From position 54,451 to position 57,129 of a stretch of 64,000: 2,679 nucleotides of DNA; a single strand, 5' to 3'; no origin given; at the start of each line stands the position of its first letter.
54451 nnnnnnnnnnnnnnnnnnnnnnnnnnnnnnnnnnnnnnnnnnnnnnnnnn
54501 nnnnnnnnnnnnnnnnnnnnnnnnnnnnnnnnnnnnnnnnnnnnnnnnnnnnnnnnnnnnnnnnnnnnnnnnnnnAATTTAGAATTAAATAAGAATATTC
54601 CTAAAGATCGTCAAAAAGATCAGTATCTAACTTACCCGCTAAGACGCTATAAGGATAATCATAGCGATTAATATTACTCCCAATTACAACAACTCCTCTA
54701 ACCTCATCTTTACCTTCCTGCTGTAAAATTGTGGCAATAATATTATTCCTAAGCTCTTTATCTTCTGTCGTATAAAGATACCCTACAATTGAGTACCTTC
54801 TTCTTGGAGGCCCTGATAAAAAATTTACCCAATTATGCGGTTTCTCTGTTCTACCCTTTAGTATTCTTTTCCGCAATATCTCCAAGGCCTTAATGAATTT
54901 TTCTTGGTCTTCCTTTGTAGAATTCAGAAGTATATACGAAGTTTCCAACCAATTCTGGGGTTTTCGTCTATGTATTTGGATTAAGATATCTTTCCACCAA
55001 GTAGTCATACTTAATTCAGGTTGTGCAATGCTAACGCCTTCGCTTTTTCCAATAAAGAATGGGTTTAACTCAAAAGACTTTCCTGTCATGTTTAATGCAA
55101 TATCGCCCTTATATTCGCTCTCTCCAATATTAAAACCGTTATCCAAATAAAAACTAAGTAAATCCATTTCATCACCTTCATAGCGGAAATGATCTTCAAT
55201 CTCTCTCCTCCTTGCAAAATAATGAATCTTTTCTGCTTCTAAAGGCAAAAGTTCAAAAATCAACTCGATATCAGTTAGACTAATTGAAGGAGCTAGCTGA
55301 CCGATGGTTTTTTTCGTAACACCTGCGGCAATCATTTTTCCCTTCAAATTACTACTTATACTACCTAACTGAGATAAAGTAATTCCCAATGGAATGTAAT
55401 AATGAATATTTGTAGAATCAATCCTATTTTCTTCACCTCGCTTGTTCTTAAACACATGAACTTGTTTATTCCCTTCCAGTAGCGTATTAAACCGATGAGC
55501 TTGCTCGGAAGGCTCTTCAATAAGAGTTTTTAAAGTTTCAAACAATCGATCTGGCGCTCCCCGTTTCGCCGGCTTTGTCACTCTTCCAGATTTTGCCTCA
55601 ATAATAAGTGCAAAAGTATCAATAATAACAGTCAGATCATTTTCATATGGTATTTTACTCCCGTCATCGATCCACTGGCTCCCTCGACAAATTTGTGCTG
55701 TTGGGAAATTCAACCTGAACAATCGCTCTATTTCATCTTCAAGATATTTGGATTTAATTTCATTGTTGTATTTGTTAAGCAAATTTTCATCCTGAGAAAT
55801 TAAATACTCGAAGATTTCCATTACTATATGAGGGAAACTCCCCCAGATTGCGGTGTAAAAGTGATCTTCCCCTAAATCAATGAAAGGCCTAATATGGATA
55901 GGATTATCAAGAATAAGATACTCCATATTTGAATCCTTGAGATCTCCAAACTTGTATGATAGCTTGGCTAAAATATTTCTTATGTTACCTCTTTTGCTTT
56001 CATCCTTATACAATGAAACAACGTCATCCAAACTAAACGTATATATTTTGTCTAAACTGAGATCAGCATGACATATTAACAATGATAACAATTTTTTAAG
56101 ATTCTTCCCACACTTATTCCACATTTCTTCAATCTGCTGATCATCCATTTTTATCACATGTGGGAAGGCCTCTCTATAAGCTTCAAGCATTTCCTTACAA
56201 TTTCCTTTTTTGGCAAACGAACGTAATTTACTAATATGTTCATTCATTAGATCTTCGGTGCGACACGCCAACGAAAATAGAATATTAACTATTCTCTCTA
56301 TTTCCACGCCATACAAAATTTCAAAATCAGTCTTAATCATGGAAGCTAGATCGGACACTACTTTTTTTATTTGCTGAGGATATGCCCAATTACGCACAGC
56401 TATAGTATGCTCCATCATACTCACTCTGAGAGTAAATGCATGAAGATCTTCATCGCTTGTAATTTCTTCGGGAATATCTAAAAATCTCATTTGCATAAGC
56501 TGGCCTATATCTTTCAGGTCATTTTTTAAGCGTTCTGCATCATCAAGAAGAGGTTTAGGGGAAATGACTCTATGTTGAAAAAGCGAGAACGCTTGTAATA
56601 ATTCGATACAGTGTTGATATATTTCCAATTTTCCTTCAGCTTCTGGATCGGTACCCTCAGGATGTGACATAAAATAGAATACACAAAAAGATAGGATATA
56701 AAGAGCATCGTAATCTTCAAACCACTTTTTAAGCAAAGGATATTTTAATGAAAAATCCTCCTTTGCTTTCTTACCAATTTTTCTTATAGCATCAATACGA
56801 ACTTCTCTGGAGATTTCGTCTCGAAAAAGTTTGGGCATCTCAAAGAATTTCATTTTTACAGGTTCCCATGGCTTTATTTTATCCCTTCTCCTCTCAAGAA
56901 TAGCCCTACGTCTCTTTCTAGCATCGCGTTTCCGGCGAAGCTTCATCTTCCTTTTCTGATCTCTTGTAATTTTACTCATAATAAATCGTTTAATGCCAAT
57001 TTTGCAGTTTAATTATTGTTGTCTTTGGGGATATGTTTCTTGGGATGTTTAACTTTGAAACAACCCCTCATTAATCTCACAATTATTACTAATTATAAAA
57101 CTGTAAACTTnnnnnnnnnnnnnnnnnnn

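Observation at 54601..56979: Orphan 792-aa NERD-like nuclease protein wedged between mnmA and the biotin operon: candidate single-gene defence or DNA-surveillance module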

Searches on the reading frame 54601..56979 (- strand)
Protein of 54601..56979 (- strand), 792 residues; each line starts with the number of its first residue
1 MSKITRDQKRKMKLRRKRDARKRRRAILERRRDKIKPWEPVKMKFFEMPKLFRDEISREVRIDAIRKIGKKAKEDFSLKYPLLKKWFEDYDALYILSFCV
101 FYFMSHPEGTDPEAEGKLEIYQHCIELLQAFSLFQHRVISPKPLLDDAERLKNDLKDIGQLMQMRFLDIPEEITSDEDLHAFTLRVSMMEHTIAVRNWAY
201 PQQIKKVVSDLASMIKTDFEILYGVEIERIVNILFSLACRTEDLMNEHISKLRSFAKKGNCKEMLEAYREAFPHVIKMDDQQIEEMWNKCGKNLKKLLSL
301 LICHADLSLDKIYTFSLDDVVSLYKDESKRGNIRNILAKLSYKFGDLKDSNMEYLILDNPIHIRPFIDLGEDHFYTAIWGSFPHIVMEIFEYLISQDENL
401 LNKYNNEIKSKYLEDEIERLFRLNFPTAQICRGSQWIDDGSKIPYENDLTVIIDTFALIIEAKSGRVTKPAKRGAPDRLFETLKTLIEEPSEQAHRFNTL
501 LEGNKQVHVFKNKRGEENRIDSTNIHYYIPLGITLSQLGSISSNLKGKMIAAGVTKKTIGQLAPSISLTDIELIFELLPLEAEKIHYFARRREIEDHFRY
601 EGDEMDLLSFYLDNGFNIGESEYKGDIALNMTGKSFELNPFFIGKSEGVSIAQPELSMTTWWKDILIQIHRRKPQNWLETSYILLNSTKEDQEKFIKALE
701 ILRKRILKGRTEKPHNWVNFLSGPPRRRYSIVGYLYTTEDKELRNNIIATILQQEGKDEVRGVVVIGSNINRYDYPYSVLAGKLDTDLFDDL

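Call 3: search_protein_families(library=pfam, proteins=[window:54601-56979:-], max_evalue=10)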
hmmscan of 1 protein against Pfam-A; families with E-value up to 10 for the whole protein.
window:54601-56979:- (792 aa): 1 family
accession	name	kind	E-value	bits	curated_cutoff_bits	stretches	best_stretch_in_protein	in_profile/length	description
PF19439.4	CLEC16A_C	-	0.18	10.7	22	1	75-121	234-278/767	CLEC16A C-terminal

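Call 4: search_protein_families(library=padloc, proteins=[window:54601-56979:-], max_evalue=10)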
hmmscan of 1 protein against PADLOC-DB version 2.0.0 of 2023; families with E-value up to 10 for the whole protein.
window:54601-56979:- (792 aa): 0 families

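Call 5: search_protein_families(library=ncbifam, proteins=[window:54601-56979:-], max_evalue=10)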
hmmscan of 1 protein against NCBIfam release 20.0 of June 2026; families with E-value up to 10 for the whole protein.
window:54601-56979:- (792 aa): 1 family
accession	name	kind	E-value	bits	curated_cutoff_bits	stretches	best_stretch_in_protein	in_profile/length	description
TIGR04258.1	4helix_suffix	equivalog_domain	0.1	12.5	40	1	230-269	4-44/49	four helix bundle suffix domain-containing protein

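Call 7: find_homologous_proteins(query=window:54601-56979:-, max_evalue=0.001)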
Query window:54601-56979:- (792 aa): 345 proteins with E <= 0.001 among 8000 candidates; the best 120 are listed.
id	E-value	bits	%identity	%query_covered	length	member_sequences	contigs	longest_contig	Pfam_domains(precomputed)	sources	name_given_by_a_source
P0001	0.0e+0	1778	100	99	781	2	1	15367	-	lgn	-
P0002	0.0e+0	1453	79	100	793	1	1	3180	-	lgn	-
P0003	0.0e+0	1435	78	97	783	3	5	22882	-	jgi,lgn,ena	-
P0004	0.0e+0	1388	76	100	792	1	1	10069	-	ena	-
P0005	0.0e+0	1201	67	100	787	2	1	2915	-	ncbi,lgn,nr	ncbi:MAG: hypothetical protein PHR82_10225 [Endomicrobiaceae bacterium]|nr:hypothetical protein [End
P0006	0.0e+0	1188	79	83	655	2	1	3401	-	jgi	jgi:hypothetical protein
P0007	0.0e+0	1159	64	98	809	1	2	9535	-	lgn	-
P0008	0.0e+0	1069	59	97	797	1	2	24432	-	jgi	jgi:hypothetical protein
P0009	0.0e+0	1059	59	97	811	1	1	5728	-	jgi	-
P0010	0.0e+0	1041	60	96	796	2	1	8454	-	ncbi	-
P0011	0.0e+0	1033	58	100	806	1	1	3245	-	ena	-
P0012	0.0e+0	1031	57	100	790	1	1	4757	-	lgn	-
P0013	0.0e+0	1027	56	100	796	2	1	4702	-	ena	-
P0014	0.0e+0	1022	56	100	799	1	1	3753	-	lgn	-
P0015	2.0e-294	997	57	96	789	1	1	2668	-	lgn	-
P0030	9.0e-272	922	53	100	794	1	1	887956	-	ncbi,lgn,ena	-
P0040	9.4e-265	899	51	100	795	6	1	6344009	-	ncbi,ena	-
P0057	1.2e-256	872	51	96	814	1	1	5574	PF02810.22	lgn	-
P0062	3.8e-254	864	50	100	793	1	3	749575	-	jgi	jgi:hypothetical protein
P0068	3.0e-248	844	48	100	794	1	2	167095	-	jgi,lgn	jgi:hypothetical protein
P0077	2.8e-241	821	47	100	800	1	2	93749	-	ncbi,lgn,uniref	ncbi:hypothetical protein [Comamonas jiangduensis]|uniref:Uncharacterized protein n=1 Tax=Comamonas 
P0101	2.3e-226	772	47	96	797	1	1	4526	PF02810.22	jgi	jgi:hypothetical protein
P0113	7.3e-215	734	46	96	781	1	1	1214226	-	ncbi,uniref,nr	ncbi:hypothetical protein [Mucilaginibacter aquaedulcis]|uniref:hypothetical protein n=1 Tax=Mucilag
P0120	5.9e-210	718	45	95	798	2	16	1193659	-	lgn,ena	-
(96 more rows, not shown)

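Call 9: search_solved_structures(query=window:54601-56979:-, max_evalue=10)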
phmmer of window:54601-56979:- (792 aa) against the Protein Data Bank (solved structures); distinct sequences matched with E-value up to 10: 1.
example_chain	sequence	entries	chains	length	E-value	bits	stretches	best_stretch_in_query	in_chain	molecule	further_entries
7cq3_B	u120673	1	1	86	0.77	11.2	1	115-164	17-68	SLX4 isoform 1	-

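Call 10: search_protein_families(library=phrogs, proteins=[window:54601-56979:-], max_evalue=10)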
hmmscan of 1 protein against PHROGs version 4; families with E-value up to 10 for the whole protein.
window:54601-56979:- (792 aa): 2 families
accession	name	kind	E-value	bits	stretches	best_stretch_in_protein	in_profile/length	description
phrog_30992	-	unknown function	0.14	13.3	0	296-316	2-22/78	-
phrog_6442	-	unknown function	0.23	12.7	1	492-546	16-72/80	-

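Call 14: find_encoding_contigs(protein=P0040, flank=8000, max_places=3)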
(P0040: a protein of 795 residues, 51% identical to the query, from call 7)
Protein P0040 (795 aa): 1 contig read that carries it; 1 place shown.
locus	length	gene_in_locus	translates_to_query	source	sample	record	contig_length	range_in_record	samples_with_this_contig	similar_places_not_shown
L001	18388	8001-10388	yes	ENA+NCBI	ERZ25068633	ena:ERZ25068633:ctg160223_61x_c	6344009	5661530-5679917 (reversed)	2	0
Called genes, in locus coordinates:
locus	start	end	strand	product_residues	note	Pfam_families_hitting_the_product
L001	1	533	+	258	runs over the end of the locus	PF02661:Fic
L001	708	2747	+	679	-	PF09565:RE_NgoFVII (weak), PF13091:PLDc_2 (weak), PF27394:Aq_aa27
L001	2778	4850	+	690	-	PF12161:HsdM_N, PF02384:N6_Mtase, PF05175:MTS (weak)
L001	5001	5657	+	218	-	PF13671:AAA_33, PF06414:Zeta_toxin (weak)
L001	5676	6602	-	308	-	-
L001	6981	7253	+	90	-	PF15731:MqsA_antitoxin, PF01381:HTH_3, PF13560:HTH_31 (weak)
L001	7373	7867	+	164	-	PF20432:Xre-like-HTH, PF09722:Xre_MbcA_ParS_C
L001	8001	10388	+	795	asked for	-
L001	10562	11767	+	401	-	PF01420:Methylase_S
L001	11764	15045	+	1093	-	PF04326:SLFN_AlbA_2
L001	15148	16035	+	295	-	PF07804:HipA_C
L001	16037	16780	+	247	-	-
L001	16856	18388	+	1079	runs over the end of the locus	PF04313:HSDR_N, PF04851:ResIII, PF18766:SWI2_SNF2, PF22679:T1R_D3-like, PF11867:T1RH-like_C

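Call 15: find_encoding_contigs(protein=P0077, flank=8000, max_places=3)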
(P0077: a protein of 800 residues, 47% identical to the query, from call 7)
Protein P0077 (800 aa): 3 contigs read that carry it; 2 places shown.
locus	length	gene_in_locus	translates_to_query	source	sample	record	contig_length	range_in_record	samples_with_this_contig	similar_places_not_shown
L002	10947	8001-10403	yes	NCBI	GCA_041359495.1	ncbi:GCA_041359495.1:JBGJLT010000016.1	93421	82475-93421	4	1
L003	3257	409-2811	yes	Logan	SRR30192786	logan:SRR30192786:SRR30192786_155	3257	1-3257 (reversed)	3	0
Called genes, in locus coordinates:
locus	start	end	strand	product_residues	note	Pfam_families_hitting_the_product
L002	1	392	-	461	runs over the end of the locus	PF00919:UPF0004, PF04055:Radical_SAM, PF18693:TRAM_2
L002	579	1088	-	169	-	PF07879:PHB_acc_N, PF05233:PHB_acc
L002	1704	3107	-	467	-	PF00512:HisKA (weak), PF02518:HATPase_c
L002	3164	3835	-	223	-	PF00072:Response_reg, PF00486:Trans_reg_C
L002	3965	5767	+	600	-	PF08019:EptA_B_N, PF00884:Sulfatase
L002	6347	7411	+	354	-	PF00589:Phage_integrase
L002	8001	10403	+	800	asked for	-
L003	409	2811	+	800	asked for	-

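Call 16: find_encoding_contigs(protein=P0003, flank=8000, max_places=4)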
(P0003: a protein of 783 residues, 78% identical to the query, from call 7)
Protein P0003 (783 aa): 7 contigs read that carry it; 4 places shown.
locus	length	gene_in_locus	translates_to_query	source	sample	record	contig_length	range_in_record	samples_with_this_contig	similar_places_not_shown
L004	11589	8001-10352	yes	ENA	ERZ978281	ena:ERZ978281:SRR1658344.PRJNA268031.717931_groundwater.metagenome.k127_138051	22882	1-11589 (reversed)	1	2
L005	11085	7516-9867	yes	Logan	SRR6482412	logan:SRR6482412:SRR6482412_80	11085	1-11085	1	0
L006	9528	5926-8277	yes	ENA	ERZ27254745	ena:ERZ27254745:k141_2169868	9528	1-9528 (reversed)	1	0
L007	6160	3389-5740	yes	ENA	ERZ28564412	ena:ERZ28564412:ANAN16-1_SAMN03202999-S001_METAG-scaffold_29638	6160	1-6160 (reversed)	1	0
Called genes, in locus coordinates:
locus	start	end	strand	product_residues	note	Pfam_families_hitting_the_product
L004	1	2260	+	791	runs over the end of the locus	PF22763:NrS1-1_pol-like_HBD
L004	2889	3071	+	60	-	PF12728:HTH_17 (weak)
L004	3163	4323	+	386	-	PF14659:Phage_int_SAM_3, PF22022:Phage_int_M, PF00589:Phage_integrase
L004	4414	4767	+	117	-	PF03819:MazG (weak), PF12643:MazG-like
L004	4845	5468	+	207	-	PF01726:LexA_DNA_bind (weak), PF00717:Peptidase_S24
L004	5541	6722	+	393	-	PF01555:N6_N4_Mtase (weak), PF01170:UPF0020 (faint)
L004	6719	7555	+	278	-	PF09520:HinfI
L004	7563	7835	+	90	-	-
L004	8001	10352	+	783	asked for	-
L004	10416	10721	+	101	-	PF11225:DUF3024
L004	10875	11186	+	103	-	-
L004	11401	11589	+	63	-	?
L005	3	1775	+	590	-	?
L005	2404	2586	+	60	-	PF12728:HTH_17 (weak)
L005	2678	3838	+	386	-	PF14659:Phage_int_SAM_3, PF22022:Phage_int_M, PF00589:Phage_integrase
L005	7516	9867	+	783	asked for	-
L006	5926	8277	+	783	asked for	-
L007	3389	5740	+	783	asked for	-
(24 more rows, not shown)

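Call 17: find_encoding_contigs(protein=P0004, flank=8000, max_places=3)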
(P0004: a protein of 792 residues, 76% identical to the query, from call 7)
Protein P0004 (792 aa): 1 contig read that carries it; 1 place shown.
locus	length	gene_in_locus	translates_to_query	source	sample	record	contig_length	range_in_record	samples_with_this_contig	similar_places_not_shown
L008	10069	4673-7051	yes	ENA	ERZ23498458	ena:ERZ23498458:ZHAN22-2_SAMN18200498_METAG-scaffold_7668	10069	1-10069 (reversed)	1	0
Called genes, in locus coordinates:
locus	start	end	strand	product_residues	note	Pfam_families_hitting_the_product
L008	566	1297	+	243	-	PF13166:AAA_13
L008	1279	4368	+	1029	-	PF04313:HSDR_N, PF00270:DEAD, PF04851:ResIII, PF18766:SWI2_SNF2, PF22679:T1R_D3-like, PF12008:EcoR124_C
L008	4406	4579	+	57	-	-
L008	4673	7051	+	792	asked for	-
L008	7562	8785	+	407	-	PF13091:PLDc_2, PF13730:HTH_36 (faint), PF00614:PLDc (weak), PF13545:HTH_Crp_2 (faint)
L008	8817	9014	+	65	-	-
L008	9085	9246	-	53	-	-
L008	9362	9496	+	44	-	-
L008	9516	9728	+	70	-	-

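Call 18: find_encoding_contigs(protein=P0008, flank=8000, max_places=3)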
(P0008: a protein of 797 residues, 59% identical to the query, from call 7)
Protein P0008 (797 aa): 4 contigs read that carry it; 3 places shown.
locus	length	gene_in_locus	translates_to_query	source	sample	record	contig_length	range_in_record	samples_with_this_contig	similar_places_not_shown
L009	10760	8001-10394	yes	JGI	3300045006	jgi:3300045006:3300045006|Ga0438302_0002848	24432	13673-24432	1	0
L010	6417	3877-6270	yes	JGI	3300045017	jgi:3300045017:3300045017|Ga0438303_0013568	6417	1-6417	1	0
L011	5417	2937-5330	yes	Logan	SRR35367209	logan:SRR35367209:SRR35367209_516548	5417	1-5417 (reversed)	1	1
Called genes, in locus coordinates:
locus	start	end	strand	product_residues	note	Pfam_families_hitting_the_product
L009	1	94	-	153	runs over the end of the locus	-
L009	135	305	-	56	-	-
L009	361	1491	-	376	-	-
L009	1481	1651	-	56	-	-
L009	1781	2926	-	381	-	-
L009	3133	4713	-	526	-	PF00239:Resolvase, PF07508:Recombinase, PF13408:Zn_ribbon_recom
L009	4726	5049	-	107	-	-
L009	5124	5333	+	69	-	PF13560:HTH_31, PF12844:HTH_19, PF01381:HTH_3, PF13443:HTH_26 (weak)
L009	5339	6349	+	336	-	PF09567:RE_MamI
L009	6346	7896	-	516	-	PF01726:LexA_DNA_bind, PF00717:Peptidase_S24, PF13847:Methyltransf_31 (faint), PF01555:N6_N4_Mtase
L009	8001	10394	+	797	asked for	-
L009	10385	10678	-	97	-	-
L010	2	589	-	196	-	?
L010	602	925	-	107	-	-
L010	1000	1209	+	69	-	PF13560:HTH_31, PF12844:HTH_19, PF01381:HTH_3, PF13443:HTH_26 (weak)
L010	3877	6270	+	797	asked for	-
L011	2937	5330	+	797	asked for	-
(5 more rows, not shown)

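Call 19: find_encoding_contigs(protein=P0030, flank=8000, max_places=3)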
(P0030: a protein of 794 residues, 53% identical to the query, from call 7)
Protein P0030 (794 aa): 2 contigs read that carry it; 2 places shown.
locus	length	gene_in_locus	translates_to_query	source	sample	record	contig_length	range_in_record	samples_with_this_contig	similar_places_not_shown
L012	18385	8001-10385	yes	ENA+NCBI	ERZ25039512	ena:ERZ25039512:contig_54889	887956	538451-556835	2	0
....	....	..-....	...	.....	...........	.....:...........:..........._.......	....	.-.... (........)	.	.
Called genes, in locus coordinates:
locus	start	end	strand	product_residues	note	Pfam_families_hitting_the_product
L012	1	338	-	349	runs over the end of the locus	PF00044:Gp_dh_N, PF02800:Gp_dh_C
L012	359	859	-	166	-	PF02643:DUF192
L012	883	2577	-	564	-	PF00932:LTD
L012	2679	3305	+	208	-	-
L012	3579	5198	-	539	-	PF00239:Resolvase, PF07508:Recombinase, PF13408:Zn_ribbon_recom (weak)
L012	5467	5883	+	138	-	-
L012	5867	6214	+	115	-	-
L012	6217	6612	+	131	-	-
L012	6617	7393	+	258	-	-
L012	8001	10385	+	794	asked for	-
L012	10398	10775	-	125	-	-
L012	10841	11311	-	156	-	-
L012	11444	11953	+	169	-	-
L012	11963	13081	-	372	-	-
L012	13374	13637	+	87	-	-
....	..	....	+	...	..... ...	-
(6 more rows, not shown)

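Call 21: search_protein_representatives(protein=window:54601-56979:-)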
Query: 792 residues. Proteins with E-value up to 0.001 (for the whole library): 1954; up to 1e-10: 1130; up to 1e-30: 541. The best 150 are listed.
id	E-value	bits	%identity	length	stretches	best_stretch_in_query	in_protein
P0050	2.1e-260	882.8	51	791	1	1-792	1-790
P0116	1.8e-214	730.9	46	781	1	21-792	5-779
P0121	2.1e-208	710.8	43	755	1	36-789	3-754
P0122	1.3e-201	688.3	41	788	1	8-789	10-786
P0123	1.9e-200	684.5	45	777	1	8-781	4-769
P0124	9.5e-198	675.6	42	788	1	3-789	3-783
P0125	7.2e-187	639.6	39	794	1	8-791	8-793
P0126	2.9e-177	607.9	40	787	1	13-782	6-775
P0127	9.7e-177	606.1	40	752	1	44-791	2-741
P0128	3.9e-174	597.5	40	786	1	18-781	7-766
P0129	2.7e-170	584.8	40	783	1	29-780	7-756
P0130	7.3e-169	580.1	38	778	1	36-790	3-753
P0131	1.9e-167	575.4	40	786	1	6-781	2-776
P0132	4.1e-166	571.0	38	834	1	6-789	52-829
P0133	7.7e-164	563.5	40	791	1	41-791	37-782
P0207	4.2e-88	313.0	28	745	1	73-736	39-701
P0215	1.5e-83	298.0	29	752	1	36-780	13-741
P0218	2.1e-82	294.2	28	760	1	82-781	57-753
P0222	1.0e-80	288.6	28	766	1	37-777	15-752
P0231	1.2e-78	281.7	28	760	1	30-780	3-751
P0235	1.3e-77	278.3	28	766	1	64-781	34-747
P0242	2.5e-76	274.1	27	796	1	12-779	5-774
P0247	2.7e-75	270.7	26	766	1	29-781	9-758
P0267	4.3e-72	260.1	26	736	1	67-781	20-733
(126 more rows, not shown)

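Call 23: predict_structure(alignment_id=A1)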
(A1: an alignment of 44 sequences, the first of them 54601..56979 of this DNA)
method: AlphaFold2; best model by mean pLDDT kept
length: 792 residues; sequences in the alignment: 44
mean_pLDDT: 88.2   pTM: 0.88
mean pLDDT of the five models: 88.2, 87.9, 86.4, 85.7, 84.2
residues with pLDDT >= 90: 428; 70-90: 316; 50-70: 48; < 50: 0
segments of 3 or more residues with pLDDT < 50: none
pLDDT, mean of each block of 10 residues (from residue 1): 75 89 84 79 83 85 89 95 93 97 90 87 93 94 90 94 88 81 82 69 93 96 96 94 95 94 93 85 90 92 93 97 97 97 95 85 94 95 90 93 90 94 96 90 91 95 71 66 84 92 93 92 92 80 77 85 89 96 95 84 91 86 80 91 91 93 91 88 91 93 90 87 82 88 86 77 87 64 68 62
secondary structure, 60 per line:
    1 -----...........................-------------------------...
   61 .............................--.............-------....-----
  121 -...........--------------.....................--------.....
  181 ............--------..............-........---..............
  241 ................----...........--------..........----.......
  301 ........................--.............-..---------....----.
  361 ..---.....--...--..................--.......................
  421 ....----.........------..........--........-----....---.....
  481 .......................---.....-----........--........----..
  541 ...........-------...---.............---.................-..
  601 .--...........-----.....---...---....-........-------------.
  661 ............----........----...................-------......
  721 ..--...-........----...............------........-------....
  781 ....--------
elements in order (helices of 4 or more, strands of 3 or more residues): H6-32 H58-89 H92-104 H112-115 H122-132 H147-167 H176-192 H201-214 H216-223 H227-256 H261-271 H280-289 H294-313 E314-316 H317-324 H327-339 H352-355 E366-370 E373-375 H378-395 H398-424 E429-437 E444-453 E456-463 H469-472 H476-503 E507-511 E517-521 E527-534 H539-551 E565-567 H568-577 H581-597 E599-601 H604-614 H620-624 E628-630 H634-637 H639-646 H660-672 H677-684 H689-707 E715-722 E729-736 H741-755 E762-769 E777-784
